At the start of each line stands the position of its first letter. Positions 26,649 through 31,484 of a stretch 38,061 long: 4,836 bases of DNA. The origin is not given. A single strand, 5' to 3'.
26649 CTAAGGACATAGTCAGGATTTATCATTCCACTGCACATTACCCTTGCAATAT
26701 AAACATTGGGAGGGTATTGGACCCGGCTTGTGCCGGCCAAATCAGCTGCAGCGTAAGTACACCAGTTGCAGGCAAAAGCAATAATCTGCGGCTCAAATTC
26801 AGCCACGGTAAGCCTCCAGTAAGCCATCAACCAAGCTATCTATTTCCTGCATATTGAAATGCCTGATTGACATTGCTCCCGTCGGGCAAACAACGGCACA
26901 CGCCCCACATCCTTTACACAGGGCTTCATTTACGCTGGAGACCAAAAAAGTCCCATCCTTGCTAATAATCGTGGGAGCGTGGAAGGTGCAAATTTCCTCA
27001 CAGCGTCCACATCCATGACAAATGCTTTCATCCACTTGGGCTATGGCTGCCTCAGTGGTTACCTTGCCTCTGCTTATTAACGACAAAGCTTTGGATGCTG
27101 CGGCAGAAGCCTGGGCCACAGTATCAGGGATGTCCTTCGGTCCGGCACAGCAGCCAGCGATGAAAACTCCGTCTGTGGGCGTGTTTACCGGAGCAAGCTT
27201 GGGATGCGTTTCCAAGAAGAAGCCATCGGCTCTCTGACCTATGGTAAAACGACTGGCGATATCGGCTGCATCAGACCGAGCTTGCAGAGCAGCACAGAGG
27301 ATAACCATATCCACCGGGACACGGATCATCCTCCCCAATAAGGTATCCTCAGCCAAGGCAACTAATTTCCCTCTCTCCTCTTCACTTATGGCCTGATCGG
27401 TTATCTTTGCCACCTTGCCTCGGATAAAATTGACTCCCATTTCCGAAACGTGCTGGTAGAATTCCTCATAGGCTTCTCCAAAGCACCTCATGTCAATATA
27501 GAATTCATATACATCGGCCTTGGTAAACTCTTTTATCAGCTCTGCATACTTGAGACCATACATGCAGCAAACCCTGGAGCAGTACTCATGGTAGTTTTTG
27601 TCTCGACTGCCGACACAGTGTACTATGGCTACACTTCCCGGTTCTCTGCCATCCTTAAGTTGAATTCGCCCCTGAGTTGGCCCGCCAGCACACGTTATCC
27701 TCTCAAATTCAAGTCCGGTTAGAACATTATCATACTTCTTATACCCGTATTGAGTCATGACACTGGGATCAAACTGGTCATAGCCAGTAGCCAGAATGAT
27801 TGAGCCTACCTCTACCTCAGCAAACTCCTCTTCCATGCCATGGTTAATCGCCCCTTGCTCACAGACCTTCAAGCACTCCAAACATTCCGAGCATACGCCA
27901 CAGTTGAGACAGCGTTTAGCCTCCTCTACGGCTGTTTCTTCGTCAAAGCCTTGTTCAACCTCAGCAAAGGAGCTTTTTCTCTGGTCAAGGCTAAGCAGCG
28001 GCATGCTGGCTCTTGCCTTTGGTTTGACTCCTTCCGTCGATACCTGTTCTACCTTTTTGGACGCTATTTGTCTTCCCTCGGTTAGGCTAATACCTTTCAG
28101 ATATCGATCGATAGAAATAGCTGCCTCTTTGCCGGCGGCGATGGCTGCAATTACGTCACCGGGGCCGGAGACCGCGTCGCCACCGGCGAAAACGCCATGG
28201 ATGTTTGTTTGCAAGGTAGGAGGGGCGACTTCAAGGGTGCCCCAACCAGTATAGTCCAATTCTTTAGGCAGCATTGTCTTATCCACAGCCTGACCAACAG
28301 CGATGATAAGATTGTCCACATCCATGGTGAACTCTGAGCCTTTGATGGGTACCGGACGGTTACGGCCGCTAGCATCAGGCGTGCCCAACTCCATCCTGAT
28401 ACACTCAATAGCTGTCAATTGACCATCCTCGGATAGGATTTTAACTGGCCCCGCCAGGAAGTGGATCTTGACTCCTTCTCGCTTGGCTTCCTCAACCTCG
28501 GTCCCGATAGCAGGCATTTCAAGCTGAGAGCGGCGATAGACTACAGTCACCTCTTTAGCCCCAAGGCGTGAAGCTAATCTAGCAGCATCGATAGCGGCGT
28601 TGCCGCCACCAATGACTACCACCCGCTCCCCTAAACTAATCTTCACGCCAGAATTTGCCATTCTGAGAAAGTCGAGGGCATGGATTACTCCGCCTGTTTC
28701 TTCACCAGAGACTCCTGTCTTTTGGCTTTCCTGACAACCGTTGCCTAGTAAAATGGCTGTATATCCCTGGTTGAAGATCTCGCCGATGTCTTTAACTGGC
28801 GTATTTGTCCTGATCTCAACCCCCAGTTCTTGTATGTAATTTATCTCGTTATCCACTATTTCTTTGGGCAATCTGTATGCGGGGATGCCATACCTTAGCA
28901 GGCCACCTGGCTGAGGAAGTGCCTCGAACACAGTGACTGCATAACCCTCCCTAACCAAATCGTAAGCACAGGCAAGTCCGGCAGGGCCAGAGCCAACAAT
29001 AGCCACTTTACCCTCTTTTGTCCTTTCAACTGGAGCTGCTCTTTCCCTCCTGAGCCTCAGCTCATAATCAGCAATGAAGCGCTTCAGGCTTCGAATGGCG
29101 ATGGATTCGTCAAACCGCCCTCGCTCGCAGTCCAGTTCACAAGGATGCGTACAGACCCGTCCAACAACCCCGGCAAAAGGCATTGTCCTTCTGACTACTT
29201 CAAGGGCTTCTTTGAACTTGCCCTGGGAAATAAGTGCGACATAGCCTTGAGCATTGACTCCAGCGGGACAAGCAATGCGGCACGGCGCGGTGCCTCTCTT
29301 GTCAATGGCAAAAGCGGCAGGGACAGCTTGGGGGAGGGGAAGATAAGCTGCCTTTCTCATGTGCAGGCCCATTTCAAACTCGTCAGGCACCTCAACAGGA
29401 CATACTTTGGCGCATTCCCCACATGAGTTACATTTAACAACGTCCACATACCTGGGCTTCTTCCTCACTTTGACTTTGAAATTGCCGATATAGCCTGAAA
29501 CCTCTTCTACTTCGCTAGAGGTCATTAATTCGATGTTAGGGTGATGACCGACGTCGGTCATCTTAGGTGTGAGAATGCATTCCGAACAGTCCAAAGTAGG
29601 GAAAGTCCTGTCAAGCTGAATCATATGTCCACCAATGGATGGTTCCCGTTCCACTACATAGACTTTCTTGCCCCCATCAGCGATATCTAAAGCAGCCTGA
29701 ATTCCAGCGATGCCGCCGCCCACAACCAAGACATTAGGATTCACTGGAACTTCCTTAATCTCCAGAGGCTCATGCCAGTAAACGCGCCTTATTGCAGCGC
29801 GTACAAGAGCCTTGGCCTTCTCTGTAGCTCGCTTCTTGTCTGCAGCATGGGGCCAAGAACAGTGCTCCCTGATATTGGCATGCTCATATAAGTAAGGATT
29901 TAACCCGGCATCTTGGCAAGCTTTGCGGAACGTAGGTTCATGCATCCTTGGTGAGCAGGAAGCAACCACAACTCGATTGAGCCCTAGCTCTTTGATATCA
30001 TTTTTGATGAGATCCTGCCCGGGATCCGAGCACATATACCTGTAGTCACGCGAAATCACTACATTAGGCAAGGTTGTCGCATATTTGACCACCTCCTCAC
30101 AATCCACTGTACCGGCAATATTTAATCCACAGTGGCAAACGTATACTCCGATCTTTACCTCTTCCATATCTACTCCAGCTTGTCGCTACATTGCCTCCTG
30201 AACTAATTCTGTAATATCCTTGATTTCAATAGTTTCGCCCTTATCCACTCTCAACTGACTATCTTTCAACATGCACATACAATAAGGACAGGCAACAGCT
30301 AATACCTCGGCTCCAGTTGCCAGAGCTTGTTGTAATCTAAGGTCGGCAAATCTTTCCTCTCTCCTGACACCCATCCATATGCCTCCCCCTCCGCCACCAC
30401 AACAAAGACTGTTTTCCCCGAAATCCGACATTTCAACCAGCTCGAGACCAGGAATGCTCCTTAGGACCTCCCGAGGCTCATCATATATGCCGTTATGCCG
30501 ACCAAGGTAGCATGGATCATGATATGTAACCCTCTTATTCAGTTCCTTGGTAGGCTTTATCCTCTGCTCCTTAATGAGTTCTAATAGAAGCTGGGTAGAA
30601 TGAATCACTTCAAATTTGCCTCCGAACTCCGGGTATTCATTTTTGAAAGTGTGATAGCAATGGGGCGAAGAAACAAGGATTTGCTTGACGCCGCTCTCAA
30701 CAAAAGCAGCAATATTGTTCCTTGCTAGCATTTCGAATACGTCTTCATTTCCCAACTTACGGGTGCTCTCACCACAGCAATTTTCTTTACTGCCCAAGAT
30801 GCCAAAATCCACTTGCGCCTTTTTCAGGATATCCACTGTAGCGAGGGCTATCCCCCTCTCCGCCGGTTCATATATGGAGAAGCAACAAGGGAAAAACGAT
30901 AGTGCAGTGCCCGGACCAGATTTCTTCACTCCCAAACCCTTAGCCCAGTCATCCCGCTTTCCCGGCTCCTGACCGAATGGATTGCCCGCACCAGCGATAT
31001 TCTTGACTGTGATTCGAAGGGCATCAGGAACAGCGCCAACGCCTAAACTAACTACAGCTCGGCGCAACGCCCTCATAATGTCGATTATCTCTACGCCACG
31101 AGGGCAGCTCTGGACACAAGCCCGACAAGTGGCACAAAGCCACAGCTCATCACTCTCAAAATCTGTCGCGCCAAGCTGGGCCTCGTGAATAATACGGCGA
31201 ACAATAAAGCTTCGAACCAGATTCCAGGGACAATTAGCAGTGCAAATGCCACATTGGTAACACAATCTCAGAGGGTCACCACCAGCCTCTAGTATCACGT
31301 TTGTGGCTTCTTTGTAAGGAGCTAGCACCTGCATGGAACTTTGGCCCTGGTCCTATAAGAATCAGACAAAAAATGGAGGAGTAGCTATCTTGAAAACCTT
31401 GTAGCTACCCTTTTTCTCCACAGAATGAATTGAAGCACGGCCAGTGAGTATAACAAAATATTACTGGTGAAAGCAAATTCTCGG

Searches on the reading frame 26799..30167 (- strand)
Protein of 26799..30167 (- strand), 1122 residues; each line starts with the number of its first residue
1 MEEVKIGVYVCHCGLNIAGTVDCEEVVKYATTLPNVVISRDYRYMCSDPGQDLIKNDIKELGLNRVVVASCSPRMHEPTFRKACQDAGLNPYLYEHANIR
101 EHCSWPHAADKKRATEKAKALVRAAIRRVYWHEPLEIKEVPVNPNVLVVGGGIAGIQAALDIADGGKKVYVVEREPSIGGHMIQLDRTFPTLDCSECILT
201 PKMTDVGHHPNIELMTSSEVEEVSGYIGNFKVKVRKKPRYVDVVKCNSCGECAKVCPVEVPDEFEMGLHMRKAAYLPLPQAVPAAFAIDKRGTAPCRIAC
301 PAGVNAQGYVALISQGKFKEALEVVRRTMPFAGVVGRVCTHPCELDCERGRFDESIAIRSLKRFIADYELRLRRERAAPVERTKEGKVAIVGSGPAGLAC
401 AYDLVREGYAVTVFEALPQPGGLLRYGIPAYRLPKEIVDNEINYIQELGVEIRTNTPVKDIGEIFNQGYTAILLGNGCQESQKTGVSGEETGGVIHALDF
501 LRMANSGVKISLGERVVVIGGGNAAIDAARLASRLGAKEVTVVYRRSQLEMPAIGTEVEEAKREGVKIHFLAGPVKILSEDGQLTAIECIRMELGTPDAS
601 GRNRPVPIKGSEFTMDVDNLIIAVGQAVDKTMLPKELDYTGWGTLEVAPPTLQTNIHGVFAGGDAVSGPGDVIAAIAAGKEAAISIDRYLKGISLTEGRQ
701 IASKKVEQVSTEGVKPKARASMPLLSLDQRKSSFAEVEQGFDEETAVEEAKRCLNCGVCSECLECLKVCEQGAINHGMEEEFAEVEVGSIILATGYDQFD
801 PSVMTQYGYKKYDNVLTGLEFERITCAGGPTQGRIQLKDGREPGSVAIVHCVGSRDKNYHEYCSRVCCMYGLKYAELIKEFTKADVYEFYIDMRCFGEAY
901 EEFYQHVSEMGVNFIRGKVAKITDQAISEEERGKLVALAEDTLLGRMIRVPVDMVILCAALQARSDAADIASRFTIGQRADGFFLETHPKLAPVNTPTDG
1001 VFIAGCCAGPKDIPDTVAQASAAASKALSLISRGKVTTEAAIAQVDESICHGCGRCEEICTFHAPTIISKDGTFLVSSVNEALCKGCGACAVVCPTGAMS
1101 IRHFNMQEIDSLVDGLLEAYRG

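Call 74: search_protein_families(library=pfam, proteins=[window:26799-30167:-], max_evalue=0.00001)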
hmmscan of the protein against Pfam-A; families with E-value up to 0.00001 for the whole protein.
window:26799-30167:- (1122 aa): 20 families
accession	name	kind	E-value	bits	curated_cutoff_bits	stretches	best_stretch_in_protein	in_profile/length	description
PF07992.20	Pyr_redox_2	-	5.3e-40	138.1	26.1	1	387-679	2-291/291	Pyridine nucleotide-disulphide oxidoreductase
PF00070.33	Pyr_redox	-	4.1e-21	75.7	22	1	515-587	1-77/82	Pyridine nucleotide-disulphide oxidoreductase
PF14691.11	Fer4_20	-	8.3e-19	67.9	25.8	1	293-370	29-109/113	Dihydroprymidine dehydrogenase domain II, 4Fe-4S cluster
PF13450.12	NAD_binding_8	-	9.8e-18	64.6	21.9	1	390-425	1-36/68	NAD(P)-binding Rossmann-like domain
PF12831.13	FAD_oxidored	-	7.5e-16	58.9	27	1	146-182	2-38/416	FAD dependent oxidoreductase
PF01266.30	DAO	-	4.6e-15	56.4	27.9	1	387-421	1-35/353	FAD dependent oxidoreductase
PF00037.32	Fer4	-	6.6e-14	51.5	21.1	1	1079-1099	3-23/24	4Fe-4S binding domain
PF13738.12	Pyr_redox_3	-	8.7e-14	51.9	30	0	512-570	163-231/305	Pyridine nucleotide-disulphide oxidoreductase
PF00890.30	FAD_binding_2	-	4e-13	49.8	20.4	1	146-181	2-37/414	FAD binding domain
PF01946.23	Thi4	-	6.5e-11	42.4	26.2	0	384-451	16-83/235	Thi4 family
PF01262.27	AlaDh_PNT_C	-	1.9e-10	40.9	23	0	506-543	21-57/214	Alanine dehydrogenase/PNT, C-terminal domain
PF12837.12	Fer4_6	-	3.1e-09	36.8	25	0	1078-1098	3-23/24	4Fe-4S binding domain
PF03486.20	HI0933_like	-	3.5e-09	36.9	50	0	387-421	2-36/244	HI0933-like protein Rossmann domain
PF01593.30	Amino_oxidase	-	3.8e-09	36.8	19.8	0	396-425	2-31/443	Flavin containing amine oxidoreductase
PF12838.12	Fer4_7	-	5.4e-09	36.8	27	0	1050-1098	2-52/52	4Fe-4S dicluster domain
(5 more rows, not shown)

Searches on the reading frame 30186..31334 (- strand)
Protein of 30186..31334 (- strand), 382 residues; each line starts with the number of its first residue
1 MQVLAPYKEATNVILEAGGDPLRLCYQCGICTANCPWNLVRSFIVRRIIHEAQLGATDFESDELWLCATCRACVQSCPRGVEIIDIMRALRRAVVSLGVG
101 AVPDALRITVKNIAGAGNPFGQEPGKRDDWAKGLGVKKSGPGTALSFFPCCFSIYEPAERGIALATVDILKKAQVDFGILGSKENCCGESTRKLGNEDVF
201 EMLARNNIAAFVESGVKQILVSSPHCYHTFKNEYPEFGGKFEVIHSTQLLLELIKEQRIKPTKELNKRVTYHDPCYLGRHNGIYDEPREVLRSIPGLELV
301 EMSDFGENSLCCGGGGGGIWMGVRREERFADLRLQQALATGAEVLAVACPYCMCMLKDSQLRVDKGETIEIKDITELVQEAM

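Call 74: search_protein_families(library=pfam, proteins=[window:30186-31334:-], max_evalue=0.00001)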
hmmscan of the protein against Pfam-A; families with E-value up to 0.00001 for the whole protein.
window:30186-31334:- (382 aa): 6 families
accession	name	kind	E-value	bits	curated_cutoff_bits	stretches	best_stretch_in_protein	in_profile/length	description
PF02754.22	CCG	-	1.9e-33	114.8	20.6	2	269-357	1-85/85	Cysteine-rich domain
PF13187.11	Fer4_9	-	4.8e-10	39.8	27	1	25-80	2-50/52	4Fe-4S dicluster domain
PF13183.11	Fer4_8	-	2.2e-09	38.2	27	1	23-81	3-68/68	4Fe-4S dicluster domain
PF13237.11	Fer4_10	-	3.7e-07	30.4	25.5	1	23-78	7-53/53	4Fe-4S dicluster domain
PF12838.12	Fer4_7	-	5.9e-07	30.3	27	1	25-81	2-52/52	4Fe-4S dicluster domain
PF13534.11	Fer4_17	-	7.5e-06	26.9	22.2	1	25-81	2-60/61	4Fe-4S dicluster domain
